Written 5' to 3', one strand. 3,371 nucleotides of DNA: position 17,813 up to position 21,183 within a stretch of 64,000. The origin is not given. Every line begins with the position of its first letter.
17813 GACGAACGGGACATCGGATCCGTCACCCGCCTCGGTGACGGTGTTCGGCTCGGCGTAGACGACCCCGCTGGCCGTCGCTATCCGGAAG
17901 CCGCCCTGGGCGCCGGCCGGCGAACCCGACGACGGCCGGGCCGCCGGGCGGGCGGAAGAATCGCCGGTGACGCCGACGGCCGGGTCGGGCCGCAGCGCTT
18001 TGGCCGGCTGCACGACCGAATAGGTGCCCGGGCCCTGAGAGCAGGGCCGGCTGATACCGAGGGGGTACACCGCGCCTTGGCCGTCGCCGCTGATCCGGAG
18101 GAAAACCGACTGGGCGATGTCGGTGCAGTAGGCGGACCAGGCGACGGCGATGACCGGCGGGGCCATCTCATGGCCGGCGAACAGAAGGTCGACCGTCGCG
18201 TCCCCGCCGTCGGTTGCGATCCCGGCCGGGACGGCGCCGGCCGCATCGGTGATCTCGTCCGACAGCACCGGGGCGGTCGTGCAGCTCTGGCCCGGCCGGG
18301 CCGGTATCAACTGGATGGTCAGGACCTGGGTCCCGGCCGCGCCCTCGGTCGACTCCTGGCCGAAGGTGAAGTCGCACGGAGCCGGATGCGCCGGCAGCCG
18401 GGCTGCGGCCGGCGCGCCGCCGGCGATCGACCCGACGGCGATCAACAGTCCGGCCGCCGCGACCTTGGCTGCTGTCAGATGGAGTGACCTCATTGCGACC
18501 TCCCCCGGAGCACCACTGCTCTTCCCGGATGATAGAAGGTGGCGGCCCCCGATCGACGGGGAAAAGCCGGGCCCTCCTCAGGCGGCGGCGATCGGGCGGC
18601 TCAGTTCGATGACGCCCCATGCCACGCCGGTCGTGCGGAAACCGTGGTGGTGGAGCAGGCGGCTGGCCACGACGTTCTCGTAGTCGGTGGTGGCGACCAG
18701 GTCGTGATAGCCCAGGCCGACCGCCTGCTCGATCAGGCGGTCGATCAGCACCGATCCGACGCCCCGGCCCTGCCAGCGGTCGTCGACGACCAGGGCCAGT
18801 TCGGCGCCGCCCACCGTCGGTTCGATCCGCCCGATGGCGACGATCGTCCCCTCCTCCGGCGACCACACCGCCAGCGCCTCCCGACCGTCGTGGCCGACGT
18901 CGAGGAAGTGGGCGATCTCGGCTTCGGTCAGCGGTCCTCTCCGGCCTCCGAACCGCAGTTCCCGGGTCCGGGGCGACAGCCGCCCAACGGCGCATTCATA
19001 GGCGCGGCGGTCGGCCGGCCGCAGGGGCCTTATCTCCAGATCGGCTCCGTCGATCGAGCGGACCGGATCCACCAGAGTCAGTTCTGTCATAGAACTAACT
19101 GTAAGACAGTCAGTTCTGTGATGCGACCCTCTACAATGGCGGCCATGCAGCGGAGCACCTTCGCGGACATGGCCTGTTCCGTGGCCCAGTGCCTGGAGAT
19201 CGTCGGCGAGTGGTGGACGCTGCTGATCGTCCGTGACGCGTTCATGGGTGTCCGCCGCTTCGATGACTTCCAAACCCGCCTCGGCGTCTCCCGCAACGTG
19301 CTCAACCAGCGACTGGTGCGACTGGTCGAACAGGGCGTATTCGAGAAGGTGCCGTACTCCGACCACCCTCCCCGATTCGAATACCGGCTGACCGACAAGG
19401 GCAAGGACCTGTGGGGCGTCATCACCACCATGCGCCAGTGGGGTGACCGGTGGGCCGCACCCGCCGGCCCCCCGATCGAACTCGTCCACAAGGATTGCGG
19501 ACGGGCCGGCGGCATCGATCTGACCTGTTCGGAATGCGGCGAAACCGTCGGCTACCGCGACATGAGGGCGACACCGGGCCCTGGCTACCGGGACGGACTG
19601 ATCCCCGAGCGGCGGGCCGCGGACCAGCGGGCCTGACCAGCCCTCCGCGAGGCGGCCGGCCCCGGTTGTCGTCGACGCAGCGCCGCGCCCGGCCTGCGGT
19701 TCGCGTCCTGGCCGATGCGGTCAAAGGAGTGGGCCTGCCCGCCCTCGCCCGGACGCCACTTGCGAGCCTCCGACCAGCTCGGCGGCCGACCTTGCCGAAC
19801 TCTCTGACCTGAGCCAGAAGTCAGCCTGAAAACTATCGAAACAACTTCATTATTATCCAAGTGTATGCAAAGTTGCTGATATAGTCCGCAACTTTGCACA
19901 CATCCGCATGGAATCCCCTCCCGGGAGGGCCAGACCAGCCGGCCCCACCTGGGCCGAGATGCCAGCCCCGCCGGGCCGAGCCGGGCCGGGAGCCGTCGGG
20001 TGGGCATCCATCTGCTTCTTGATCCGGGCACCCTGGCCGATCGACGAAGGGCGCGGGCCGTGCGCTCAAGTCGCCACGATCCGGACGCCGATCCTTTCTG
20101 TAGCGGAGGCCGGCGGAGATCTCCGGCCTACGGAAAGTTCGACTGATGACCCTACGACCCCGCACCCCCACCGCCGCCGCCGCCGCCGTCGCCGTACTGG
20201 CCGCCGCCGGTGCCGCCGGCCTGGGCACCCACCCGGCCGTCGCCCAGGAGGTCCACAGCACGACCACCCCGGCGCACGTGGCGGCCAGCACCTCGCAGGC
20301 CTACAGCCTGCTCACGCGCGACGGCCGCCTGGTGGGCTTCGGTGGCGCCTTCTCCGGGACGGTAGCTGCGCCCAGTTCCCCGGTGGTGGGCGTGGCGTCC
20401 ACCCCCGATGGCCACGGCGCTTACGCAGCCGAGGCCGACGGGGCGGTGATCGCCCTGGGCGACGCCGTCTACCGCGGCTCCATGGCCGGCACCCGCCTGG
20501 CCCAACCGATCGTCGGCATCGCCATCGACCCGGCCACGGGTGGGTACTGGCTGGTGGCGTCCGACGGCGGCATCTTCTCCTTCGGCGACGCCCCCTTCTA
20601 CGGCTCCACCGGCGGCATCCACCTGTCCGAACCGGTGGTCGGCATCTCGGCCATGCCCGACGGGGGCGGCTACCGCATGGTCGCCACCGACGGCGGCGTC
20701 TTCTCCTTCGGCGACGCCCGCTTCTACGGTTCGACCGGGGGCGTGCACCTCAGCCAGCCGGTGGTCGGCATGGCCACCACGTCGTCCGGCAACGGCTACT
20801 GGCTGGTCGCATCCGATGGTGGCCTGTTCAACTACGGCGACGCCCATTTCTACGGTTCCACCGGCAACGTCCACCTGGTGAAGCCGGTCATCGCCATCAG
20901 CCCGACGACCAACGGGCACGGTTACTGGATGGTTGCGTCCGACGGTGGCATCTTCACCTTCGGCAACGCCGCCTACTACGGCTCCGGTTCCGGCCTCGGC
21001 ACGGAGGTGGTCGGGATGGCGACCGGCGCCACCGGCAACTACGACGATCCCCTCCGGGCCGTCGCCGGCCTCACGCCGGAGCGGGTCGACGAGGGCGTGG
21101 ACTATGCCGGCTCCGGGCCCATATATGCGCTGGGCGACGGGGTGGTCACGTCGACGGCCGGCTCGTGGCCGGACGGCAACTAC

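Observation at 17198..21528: Two paralogous secreted propeller-like repeat proteins with swapped accessory domains flank an HxlR/GNAT pair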

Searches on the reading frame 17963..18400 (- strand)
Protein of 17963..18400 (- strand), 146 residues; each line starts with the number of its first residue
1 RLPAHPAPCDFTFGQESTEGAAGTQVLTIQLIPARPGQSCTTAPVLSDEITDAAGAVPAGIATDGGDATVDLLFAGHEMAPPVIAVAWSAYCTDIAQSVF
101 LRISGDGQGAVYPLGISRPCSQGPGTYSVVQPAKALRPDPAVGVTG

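Call 17: find_homologous_proteins(query=window:17963-18400:-, max_evalue=0.001)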
Query seq(146 aa): 85 candidates shared short words with the query, none scored E <= 0.001.

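Call 67: search_solved_structures(query=A5, max_evalue=10, show_alignments=2)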
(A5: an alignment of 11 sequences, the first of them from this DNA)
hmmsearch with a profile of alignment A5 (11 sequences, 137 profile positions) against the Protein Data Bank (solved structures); distinct sequences matched with E-value up to 10: 6.
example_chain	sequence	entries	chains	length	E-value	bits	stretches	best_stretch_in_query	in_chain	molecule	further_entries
4v1a_p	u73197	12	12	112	0.7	13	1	40-77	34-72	MITORIBOSOMAL PROTEIN ML53, MRPL53 | mL53, MRPL53 | mL53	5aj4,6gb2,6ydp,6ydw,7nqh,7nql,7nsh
6gaw_Bp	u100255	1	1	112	0.73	12.9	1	40-77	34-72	mL53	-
6nu2_k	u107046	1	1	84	0.9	12.7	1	39-77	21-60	39S ribosomal protein L53, mitochondrial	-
6zm5_k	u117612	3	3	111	1.4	12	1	39-77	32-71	39S ribosomal protein L53, mitochondrial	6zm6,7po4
3j7y_k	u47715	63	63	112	1.5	12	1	39-77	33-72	mL53 | 39S ribosomal protein L53, mitochondrial | Large ribosomal subunit protein mL53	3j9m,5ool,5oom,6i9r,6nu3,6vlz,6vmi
8rri_k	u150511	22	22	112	1.5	12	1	39-77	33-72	Large ribosomal subunit protein mL53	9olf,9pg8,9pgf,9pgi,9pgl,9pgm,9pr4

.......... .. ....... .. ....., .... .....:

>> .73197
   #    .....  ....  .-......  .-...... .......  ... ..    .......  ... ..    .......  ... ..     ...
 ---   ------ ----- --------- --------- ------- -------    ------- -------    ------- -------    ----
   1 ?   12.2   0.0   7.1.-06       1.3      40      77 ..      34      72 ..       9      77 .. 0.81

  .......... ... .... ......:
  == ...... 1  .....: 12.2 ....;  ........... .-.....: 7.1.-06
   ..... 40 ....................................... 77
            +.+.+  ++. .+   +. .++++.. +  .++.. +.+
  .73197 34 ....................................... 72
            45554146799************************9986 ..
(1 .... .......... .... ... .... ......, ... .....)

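Call 68: search_protein_families(library=pfam, alignment_id=A5, max_evalue=10)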
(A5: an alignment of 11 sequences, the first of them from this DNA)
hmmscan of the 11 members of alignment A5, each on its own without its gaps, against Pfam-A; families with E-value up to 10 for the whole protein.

A. member 1, seq(137 aa): 0 families

B. families by the number of members that match (of 11 scanned): 0 families
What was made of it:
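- Tried and rejected: Pfam (E≤10) and PDB profile searches gave no credible match (calls 67, 68).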

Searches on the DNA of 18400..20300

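Call 40: search_rna_families(source=window, start=18400, end=20300, threshold=evalue, max_evalue=1)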
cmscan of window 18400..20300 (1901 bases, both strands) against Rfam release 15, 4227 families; matches with E-value up to 1: 0.
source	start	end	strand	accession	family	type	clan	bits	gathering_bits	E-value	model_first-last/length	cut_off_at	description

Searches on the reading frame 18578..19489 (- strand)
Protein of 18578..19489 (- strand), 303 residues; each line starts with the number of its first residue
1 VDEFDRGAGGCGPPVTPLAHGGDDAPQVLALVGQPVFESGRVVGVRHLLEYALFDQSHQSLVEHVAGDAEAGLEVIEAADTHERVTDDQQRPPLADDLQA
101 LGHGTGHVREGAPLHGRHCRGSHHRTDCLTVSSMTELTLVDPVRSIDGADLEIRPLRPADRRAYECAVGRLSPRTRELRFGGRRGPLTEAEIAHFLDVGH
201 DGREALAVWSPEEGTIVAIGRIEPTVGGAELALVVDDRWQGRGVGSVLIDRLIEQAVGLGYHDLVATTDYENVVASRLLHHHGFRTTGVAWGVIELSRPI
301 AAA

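Call 3: search_protein_families(library=pfam, proteins=[window:18578-19489:-], max_evalue=1)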
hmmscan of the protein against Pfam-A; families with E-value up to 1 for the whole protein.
window:18578-19489:- (303 aa): 7 families
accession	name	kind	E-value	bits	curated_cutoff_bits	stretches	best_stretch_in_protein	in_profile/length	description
PF00583.31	Acetyltransf_1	-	6.8e-10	39.7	20.7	1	199-284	28-116/116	Acetyltransferase (GNAT) family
PF13302.13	Acetyltransf_3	-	1.7e-07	32.5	25.4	1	151-285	2-138/138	Acetyltransferase (GNAT) domain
PF13508.13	Acetyltransf_7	-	9.9e-07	29.5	27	1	212-285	10-83/84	Acetyltransferase (GNAT) domain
PF08445.16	FR47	-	0.0011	19.3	22.1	1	222-286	16-79/86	FR47-like protein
PF13673.13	Acetyltransf_10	-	0.0021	18.5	23.6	1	232-288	56-111/128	Acetyltransferase (GNAT) domain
PF13185.12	GAF_2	-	0.035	14.7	28.6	1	24-73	84-135/136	GAF domain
PF13420.13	Acetyltransf_4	-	0.085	13.3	24.3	1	226-290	74-140/155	Acetyltransferase (GNAT) domain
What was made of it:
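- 18578..19090 (-): GNAT acetyltransferase (170 aa), same strand as A and 84 bp upstream of it; an unrelated neighbour. Pfam Acetyltransf_1/3/7 (call 3).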

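Call 4: search_protein_families(library=ncbifam, proteins=[window:18578-19489:-], max_evalue=1)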
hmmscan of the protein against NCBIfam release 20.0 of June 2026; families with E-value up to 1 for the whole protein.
window:18578-19489:- (303 aa): 14 families
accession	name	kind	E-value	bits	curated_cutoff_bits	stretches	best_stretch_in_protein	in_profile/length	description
NF058543.1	ActPatMycb56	equivalog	5.6e-12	45.2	460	1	142-285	130-275/317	acetyltransferase Pat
NF040503.1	resist_ArsN1a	equivalog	8.1e-09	35.4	170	1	227-289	76-138/159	arsinothricin resistance N-acetyltransferase ArsN1 family A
TIGR01575.1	rimI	equivalog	8.4e-05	22.7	86.4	1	231-289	59-117/132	ribosomal protein S18-alanine N-acetyltransferase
NF000360.1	sat4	exception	0.00041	20.5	380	1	236-289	105-158/180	streptothricin N-acetyltransferase Sat4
NF005921.0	PRK07922.1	equivalog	0.0021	17.7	180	1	232-268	76-112/170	amino-acid N-acetyltransferase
NF040502.1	PPT_acetyltrans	equivalog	0.0024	17.6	300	1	230-289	88-147/183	phosphinothricin N-acetyltransferase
NF007527.0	PRK10140.1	equivalog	0.015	15.1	236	1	229-288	80-140/162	N-acetyltransferase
NF005840.0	PRK07757.1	equivalog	0.025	14.5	154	1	232-268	71-107/153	N-acetyltransferase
NF040501.1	resist_ArsN2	equivalog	0.032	13.8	125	1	209-269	29-90/133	arsenic resistance N-acetyltransferase ArsN2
NF033078.2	AAC_6p_Ia_fam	equivalog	0.039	13.8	265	1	233-274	81-122/181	AAC(6')-Ia family aminoglycoside 6'-N-acetyltransferase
NF000225.3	AAC_6p_Strep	exception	0.065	13.2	250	1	188-289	25-129/156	aminoglycoside 6'-N-acetyltransferase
NF008212.0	PRK10975.1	equivalog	0.086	12.6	219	1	233-287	169-223/232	dTDP-4-amino-4,6-dideoxy-D-galactose acyltransferase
TIGR01686.1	FkbH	subfamily_domain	0.13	11.3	146.65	1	232-286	265-321/323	FkbH domain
NF040504.1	resist_ArsN1b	equivalog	0.15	11.9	210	1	231-288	80-137/159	arsinothricin resistance N-acetyltransferase ArsN1 family B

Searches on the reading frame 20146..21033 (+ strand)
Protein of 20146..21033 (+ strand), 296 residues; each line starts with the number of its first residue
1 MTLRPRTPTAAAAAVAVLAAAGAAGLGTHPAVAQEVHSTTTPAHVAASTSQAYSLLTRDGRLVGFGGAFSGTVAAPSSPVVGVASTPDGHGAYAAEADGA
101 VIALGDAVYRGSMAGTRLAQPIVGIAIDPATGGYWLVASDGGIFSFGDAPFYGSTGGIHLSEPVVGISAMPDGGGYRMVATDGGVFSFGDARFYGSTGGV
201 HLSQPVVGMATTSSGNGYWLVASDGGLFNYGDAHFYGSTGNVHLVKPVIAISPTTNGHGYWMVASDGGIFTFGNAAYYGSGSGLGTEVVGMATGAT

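Call 62: search_protein_families(library=phrogs, proteins=[window:20146-21033:+], max_evalue=0.01)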
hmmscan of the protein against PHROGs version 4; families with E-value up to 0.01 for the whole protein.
window:20146-21033:+ (296 aa): 1 family
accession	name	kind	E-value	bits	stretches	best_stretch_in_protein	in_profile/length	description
phrog_33126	-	unknown function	0.0059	17.4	0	208-226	14-32/52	-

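Call 91: search_dna_similar(query=window:20293-21033:+, collection=phages, mode=protein, max_evalue=0.001, max_rows=25)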
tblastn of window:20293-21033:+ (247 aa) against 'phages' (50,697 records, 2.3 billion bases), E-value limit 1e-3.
Records with a match: 1; places in all: 7; records where one place covers at least 80% of the query: 1.
Best place of each record, by identity: <60% 1.
By first word of the organism name: Caudovirales 1.
By host as written in the record: - 1.
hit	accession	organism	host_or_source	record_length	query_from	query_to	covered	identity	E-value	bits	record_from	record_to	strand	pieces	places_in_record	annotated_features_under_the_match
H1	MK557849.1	Caudovirales GX15bay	mangrove soil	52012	40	238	81%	29.8%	2e-9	63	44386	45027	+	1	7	glycoside hydrolase family 25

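Call 92: get_annotated_region(hit=H1, flank=4000)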
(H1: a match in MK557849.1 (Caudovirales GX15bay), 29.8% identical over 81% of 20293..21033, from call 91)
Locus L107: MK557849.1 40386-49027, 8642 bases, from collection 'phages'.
description: Caudovirales GX15bay, complete genome.
organism: Caudovirales GX15bay (NCBI taxid 2530034)
taxonomy: Viruses; Duplodnaviria; Heunggongvirae; Uroviricota; Caudoviricetes
host: -; source: mangrove soil; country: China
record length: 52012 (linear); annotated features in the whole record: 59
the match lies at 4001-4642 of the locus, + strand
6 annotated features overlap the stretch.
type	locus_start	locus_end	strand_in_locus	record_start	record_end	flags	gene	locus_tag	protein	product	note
CDS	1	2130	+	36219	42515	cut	-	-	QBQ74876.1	minor tail protein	-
CDS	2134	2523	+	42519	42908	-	-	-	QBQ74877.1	hypothetical protein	-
CDS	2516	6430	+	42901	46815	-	-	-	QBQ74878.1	glycoside hydrolase family 25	-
CDS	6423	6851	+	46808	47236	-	-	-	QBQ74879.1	chitinase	-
CDS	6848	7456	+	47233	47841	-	-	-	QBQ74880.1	hypothetical protein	-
CDS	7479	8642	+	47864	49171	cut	-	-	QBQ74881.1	esterase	-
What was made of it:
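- On Cell-wall-binding modules (functional class): A phage GH25 protein carries distant repeats (calls 91, 92).
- Tried and rejected: The propeller matched one metagenomic phage GH25 protein at 30% identity (calls 91, 92).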
